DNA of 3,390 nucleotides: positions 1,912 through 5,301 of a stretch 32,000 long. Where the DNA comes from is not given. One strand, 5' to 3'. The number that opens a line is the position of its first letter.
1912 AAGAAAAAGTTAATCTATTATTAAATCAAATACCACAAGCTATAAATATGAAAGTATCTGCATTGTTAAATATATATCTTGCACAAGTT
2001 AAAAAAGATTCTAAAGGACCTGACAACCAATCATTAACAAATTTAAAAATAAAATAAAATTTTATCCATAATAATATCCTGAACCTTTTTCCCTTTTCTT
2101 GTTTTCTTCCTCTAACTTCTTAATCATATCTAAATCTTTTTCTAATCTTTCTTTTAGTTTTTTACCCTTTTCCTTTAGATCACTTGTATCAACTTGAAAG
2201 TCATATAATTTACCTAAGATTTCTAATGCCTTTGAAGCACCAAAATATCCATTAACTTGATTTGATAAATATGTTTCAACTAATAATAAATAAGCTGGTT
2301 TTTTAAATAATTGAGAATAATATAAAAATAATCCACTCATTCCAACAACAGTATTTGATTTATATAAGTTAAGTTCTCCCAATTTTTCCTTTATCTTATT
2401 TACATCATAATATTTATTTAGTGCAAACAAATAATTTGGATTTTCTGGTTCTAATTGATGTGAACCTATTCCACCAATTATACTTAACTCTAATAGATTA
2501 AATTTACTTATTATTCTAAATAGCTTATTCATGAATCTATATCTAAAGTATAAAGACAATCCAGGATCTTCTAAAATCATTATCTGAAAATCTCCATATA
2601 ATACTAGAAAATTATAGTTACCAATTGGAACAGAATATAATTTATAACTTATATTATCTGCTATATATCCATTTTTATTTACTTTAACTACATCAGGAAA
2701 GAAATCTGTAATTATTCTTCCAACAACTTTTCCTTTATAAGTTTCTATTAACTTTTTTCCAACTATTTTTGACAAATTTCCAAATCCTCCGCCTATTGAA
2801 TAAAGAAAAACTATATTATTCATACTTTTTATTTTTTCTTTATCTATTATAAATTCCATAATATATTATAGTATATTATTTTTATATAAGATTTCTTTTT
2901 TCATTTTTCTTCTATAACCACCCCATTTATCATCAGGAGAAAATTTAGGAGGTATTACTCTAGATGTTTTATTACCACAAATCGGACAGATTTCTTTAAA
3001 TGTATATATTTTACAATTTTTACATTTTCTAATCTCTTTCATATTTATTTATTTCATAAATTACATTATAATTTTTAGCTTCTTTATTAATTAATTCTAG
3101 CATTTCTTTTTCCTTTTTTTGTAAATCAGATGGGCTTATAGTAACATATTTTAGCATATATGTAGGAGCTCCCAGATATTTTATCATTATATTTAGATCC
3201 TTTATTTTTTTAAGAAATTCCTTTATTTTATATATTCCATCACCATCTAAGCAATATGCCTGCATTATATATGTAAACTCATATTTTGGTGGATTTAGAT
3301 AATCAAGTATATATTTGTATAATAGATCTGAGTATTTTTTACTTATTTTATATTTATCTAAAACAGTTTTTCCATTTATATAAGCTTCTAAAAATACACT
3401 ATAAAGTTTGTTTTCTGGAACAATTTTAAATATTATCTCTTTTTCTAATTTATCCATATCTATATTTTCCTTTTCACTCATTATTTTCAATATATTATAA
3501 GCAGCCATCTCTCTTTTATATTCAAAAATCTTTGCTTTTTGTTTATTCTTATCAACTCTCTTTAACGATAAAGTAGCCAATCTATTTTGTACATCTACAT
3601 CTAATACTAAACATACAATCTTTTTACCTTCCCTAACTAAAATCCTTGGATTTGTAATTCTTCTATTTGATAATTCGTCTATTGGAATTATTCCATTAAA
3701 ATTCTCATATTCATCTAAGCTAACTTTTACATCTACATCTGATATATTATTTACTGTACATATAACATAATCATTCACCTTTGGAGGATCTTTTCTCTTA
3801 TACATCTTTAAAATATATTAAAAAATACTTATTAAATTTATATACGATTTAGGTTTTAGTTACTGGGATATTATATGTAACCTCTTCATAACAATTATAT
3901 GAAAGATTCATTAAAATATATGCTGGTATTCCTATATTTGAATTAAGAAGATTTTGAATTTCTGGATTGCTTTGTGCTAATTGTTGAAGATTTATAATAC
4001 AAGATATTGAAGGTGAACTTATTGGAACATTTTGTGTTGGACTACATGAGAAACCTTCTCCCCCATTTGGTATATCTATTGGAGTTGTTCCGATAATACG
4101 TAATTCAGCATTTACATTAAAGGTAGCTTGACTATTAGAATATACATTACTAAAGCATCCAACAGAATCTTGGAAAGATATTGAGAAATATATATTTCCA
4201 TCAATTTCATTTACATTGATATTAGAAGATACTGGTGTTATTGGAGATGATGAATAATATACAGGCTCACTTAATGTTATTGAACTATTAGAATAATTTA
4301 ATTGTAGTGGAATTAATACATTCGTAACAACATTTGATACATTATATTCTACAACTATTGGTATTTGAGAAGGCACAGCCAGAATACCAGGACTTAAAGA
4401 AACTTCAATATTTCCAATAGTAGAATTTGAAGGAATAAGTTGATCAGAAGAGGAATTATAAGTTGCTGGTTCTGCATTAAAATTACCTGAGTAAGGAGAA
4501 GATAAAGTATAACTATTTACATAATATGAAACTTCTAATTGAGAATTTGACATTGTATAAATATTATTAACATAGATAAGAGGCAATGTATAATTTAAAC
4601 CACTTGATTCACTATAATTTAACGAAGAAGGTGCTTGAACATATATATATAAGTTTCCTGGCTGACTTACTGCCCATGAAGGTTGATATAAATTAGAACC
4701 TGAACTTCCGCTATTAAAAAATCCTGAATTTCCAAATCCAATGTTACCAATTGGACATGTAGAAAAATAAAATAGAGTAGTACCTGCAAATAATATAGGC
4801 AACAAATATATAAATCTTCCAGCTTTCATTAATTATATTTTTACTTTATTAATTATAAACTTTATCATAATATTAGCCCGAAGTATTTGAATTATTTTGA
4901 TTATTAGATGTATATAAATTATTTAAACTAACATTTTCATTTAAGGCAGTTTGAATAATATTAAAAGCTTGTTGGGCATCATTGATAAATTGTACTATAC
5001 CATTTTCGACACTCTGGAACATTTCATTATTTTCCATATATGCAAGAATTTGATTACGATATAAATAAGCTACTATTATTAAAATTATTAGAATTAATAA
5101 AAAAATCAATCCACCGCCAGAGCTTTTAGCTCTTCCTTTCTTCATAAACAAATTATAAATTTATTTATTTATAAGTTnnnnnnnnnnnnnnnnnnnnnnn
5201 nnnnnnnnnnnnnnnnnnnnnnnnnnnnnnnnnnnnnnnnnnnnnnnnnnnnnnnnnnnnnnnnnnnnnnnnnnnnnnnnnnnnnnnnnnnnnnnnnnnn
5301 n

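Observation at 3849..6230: Three-gene island of sequon-dense N/S/Y-rich surface proteins inside a housekeeping gene string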

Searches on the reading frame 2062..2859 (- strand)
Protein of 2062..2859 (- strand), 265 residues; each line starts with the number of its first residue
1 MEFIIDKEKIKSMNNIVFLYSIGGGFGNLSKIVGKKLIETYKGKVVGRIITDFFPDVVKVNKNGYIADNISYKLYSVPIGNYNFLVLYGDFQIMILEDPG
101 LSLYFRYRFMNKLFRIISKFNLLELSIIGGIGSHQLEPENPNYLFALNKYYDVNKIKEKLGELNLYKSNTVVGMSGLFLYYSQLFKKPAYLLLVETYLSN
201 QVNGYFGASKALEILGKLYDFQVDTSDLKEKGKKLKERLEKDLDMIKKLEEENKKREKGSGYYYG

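Call 3: search_protein_families(library=pfam, proteins=[window:2062-2859:-], max_evalue=1)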
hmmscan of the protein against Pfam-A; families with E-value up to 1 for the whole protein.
window:2062-2859:- (265 aa): 2 families
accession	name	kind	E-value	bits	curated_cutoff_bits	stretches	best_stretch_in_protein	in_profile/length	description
PF09754.15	PAC2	-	2.2e-20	73.8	25.8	1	25-241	7-213/215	PAC2 family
PF20616.4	Caps_syn_GfcC_N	-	0.26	12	22.1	1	44-78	94-128/129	Capsule biosynthesis GfcC, N-terminal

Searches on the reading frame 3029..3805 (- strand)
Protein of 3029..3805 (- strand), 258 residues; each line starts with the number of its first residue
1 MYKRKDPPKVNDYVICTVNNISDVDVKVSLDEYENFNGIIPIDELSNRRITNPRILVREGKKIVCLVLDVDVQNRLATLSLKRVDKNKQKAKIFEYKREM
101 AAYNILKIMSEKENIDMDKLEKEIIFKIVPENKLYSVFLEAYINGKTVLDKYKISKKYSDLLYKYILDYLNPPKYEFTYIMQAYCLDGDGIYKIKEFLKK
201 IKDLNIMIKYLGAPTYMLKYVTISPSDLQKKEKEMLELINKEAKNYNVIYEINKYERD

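Call 3: search_protein_families(library=pfam, proteins=[window:3029-3805:-], max_evalue=1)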
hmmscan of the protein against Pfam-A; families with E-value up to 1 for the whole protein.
window:3029-3805:- (258 aa): 4 families
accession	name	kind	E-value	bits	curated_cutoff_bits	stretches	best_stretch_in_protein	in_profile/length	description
PF07541.17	EIF_2_alpha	-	3e-17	63.1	22.8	1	132-220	14-109/114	Eukaryotic translation initiation factor 2 alpha subunit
PF00575.29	S1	-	1.6e-05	25.6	22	1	9-82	3-74/74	S1 RNA binding domain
PF23459.1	S1_RRP5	-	0.011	16.7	27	1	30-81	21-72/72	RRP5 S1 domain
PF23043.1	SH3-B_UBE2O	-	0.077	13.8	22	1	62-105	22-65/70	UBE2O, SH3-B domain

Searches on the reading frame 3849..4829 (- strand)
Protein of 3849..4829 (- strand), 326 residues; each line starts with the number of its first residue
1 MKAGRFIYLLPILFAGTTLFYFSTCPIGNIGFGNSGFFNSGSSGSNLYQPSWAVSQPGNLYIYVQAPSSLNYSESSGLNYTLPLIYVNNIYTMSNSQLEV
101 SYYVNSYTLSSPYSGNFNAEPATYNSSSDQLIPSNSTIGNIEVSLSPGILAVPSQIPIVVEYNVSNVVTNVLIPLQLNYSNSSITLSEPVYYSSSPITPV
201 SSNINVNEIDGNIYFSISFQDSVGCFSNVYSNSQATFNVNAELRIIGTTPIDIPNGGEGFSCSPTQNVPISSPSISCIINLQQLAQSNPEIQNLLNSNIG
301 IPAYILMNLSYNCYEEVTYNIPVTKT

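Call 3: search_protein_families(library=pfam, proteins=[window:3849-4829:-], max_evalue=1)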
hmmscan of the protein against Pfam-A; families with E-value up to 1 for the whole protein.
window:3849-4829:- (326 aa): 2 families
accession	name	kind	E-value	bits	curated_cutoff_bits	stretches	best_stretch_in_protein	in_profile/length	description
PF23195.1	UBQLN1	-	0.14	12.4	27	1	280-297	30-47/70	Ubiquilin-1-like domain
PF09280.16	XPC-binding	-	0.32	11.1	26.4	1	281-298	28-45/57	XPC-binding domain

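Call 4: search_protein_families(library=ncbifam, proteins=[window:3849-4829:-], max_evalue=1)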
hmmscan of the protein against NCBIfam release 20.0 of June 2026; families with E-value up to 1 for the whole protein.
window:3849-4829:- (326 aa): 0 families

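Call 7: find_homologous_proteins(query=window:3849-4829:-, max_evalue=0.01)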
Query window:3849-4829:- (326 aa): 34 proteins with E <= 0.01 among 1208 candidates.
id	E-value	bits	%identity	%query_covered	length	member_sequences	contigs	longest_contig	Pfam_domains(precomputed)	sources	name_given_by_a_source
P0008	7.1e-189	645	94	100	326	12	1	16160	-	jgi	jgi:hypothetical protein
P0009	2.8e-183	626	91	100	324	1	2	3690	-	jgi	jgi:hypothetical protein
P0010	1.3e-180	618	90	100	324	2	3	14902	-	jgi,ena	-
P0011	4.9e-179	612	90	100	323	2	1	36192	-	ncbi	ncbi:MAG: hypothetical protein RXO36_01140 [Candidatus Nanopusillus acidilobi]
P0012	1.7e-177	607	89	100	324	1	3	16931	-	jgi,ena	-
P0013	3.1e-177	606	90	100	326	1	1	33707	-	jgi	jgi:hypothetical protein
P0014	1.8e-173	594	89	100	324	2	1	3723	-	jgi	-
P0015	2.4e-173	594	89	100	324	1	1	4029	-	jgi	-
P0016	7.3e-173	592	87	100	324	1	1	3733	-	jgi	-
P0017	1.1e-168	578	84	100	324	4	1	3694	-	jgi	jgi:hypothetical protein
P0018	3.5e-166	570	83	100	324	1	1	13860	-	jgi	-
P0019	1.4e-165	568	82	100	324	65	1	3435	-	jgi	-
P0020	2.1e-165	568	83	100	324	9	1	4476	-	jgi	jgi:hypothetical protein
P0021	2.6e-165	567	82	100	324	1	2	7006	-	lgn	-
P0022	5.2e-164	563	81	100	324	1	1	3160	-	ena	-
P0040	2.0e-72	262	43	100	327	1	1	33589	-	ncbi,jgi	ncbi:MAG: hypothetical protein ACP5GJ_03695 [Nanopusillaceae archaeon]|jgi:hypothetical protein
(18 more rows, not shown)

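Call 16: find_encoding_contigs(protein=P0040, flank=8000, max_places=2)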
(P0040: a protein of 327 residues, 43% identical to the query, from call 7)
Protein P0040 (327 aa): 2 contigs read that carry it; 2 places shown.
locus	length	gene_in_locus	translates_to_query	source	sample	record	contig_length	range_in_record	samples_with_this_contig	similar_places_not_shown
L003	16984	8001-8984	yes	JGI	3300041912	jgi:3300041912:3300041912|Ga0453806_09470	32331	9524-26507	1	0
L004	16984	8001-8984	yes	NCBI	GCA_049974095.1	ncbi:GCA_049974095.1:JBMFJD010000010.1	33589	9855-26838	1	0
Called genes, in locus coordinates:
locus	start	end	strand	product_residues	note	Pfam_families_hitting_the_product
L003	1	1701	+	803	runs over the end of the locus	PF03104:DNA_pol_B_exo1, PF13482:RNase_H_2 (weak), PF10108:DNA_pol_B_exo2, PF00136:DNA_pol_B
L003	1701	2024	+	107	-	-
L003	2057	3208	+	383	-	-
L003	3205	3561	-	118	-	-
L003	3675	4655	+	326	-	-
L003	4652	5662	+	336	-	PF26356:Pelota_N, PF03465:eRF1_3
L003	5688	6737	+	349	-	-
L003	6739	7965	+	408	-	-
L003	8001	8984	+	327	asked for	-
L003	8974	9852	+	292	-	-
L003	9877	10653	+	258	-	PF00575:S1 (weak), PF07541:EIF_2_alpha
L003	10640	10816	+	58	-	PF04135:Nop10p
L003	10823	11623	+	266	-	PF09754:PAC2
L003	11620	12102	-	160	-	PF27325:MJ0538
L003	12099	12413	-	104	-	PF00935:Ribosomal_L44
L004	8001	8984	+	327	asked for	-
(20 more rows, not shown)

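Call 30: predict_structure(alignment_id=A2)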
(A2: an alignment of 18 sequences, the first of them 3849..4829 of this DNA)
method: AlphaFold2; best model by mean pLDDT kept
length: 326 residues; sequences in the alignment: 18
mean_pLDDT: 81.3   pTM: 0.77
mean pLDDT of the five models: 81.3, 81.3, 80.2, 79.3, 78.9
residues with pLDDT >= 90: 192; 70-90: 76; 50-70: 13; < 50: 45
segments of 3 or more residues with pLDDT < 50: 1-45
pLDDT, mean of each block of 10 residues (from residue 1): 28 30 27 25 51 91 94 94 95 87 95 94 85 93 93 94 94 90 89 94 92 94 77 77 87 93 92 87 88 78 94 91 94
secondary structure, 60 per line:
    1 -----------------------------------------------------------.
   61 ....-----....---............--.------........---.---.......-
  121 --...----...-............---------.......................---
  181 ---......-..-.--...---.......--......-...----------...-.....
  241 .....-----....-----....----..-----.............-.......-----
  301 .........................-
elements in order: E60-64 E70-73 E77-88 E98-105 E113-119 E123-125 E130-132 E134-145 E155-177 E184-189 E197-199 E203-209 E212-217 E219-221 E236-245 E251-254 E260-263 E275-280 H281-287 H289-295 E301-325

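Call 33: fold_search(model_id=the predicted structure, library=pdb)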
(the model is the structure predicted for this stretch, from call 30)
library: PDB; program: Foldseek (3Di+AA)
matches with E <= 10: 1279; with E <= 0.001: 4
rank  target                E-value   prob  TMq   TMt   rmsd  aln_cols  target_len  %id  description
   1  9au7_C                2.5e-04  0.66  0.17  0.18  26.0       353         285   10  Human Retriever VPS35L/VPS29/VPS26C complex bound to SNX17 peptide (Composite Map) (released 2024-10-30)
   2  3pv6_A                3.6e-04  0.60  0.14  0.19  27.0       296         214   10  Crystal structure of NKp30 bound to its ligand B7-H6 (released 2011-03-16)
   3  3f84_B                4.9e-04  0.41  0.15  0.15  31.8       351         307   11  Structure of fusion complex of major pilin CfaB and major pilin CfaB of CFA/I pilus from ETEC E. coli (released 2009-08-11)
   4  3pv7_A                6.1e-04  0.91  0.19  0.26  22.9       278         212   10  Crystal structure of NKp30 ligand B7-H6 (released 2011-03-16)
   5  7u6f_B3               1.0e-03  0.51  0.16  0.17  26.3       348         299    7  Mouse retromer (VPS26/VPS35/VPS29) heterotrimers (released 2022-10-12)
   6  4pgz_A                1.1e-03  0.75  0.15  0.23  25.9       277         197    9  Structural basis of KIT activation by oncogenic mutations in the extracellular region reveals a zipper-like mechanism  (released 2015-03-18)
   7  6j71_B                1.3e-03  0.66  0.17  0.22  19.4       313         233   10  HuA21-scFv in complex with the extracellular domain(ECD) of HER2 (released 2019-02-27)
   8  3lh9_B                2.0e-03  0.35  0.15  0.16  27.6       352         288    9  Crystal structure of mouse VPS26B(L197S/R199E) in spacegroup P41 21 2 (released 2010-02-02)
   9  3f85                  2.2e-03  0.25  0.14  0.12  31.8       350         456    8  Structure of fusion complex of homo trimeric major pilin subunits CfaB of CFA/I fimbirae from ETEC E. coli (released 2009-08-11)
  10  6yjp_C                2.4e-03  0.30  0.13  0.18  27.9       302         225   11  Crystal structure of a complex between glycosylated NKp30 and its deglycosylated tumour ligand B7-H6 (released 2020-07-29)
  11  2ral_A                2.5e-03  0.18  0.12  0.12  22.9       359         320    9  Crystal Structure Analysis of double cysteine mutant of S.epidermidis adhesin SdrG: Evidence for the Dock,Lock and Lat (released 2007-11-06)
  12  8jaf_A                2.6e-03  0.35  0.15  0.15  29.0       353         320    8  Structure of Muscarinic receptor (M2R) in complex with beta-arrestin1 (Local Refine, non-cross linked) (released 2023-12-27)
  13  6yjp_D                2.9e-03  0.57  0.17  0.23  24.4       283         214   12  Crystal structure of a complex between glycosylated NKp30 and its deglycosylated tumour ligand B7-H6 (released 2020-07-29)
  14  3p2d_A                3.1e-03  0.33  0.16  0.15  28.5       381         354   10  Crystal structure of arrestin-3 reveals the basis of the difference in receptor binding between two non-visual subtype (released 2011-01-26)
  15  7zgj_A                3.2e-03  0.87  0.22  0.12  22.3       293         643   12  Trypanosoma brucei gambiense ISG65 in complex with human complement component C3 (released 2023-04-05)
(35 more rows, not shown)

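Call 71: search_solved_structures(query=A2, max_evalue=1)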
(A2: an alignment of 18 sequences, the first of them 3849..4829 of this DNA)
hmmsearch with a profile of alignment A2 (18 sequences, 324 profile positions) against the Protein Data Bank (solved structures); distinct sequences matched with E-value up to 1: 0.

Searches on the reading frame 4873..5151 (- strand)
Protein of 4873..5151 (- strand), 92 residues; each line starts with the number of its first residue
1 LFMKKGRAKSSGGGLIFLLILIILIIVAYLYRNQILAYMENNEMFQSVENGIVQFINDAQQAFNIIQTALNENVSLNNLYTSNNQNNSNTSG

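Call 3: search_protein_families(library=pfam, proteins=[window:4873-5151:-], max_evalue=1)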
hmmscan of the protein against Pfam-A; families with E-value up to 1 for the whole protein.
window:4873-5151:- (92 aa): 4 families
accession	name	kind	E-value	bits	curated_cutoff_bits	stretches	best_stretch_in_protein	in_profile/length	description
PF16982.10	Flp1_like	-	0.0086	15.9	33.5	1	18-50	15-45/49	Putative Flagellin, Flp1-like, domain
PF00335.26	Tetraspanin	-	0.018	15.1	32.1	1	15-68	84-139/225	Tetraspanin family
PF01594.21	AI-2E_transport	-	0.058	13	34.3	1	4-78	44-120/327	AI-2E family transporter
PF25667.1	ASFV_P17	-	0.13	12.8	27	1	16-37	44-65/117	African swine fever virus minor capsid protein p17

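Call 4: search_protein_families(library=ncbifam, proteins=[window:4873-5151:-], max_evalue=1)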
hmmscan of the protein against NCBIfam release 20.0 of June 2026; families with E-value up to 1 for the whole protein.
window:4873-5151:- (92 aa): 3 families
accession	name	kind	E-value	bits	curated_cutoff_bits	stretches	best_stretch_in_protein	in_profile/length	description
NF003684.0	PRK05305.2-4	equivalog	0.019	14.5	317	1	9-68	30-86/228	phosphatidylserine decarboxylase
TIGR00091.1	TIGR00091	equivalog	0.061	12.7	112.65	1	49-90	124-165/194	tRNA (guanosine(46)-N7)-methyltransferase TrmB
NF041738.1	GG_III-CTERM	domain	0.67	9.9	22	0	12-29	6-23/28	GGIII-like transmembrane region-containing protein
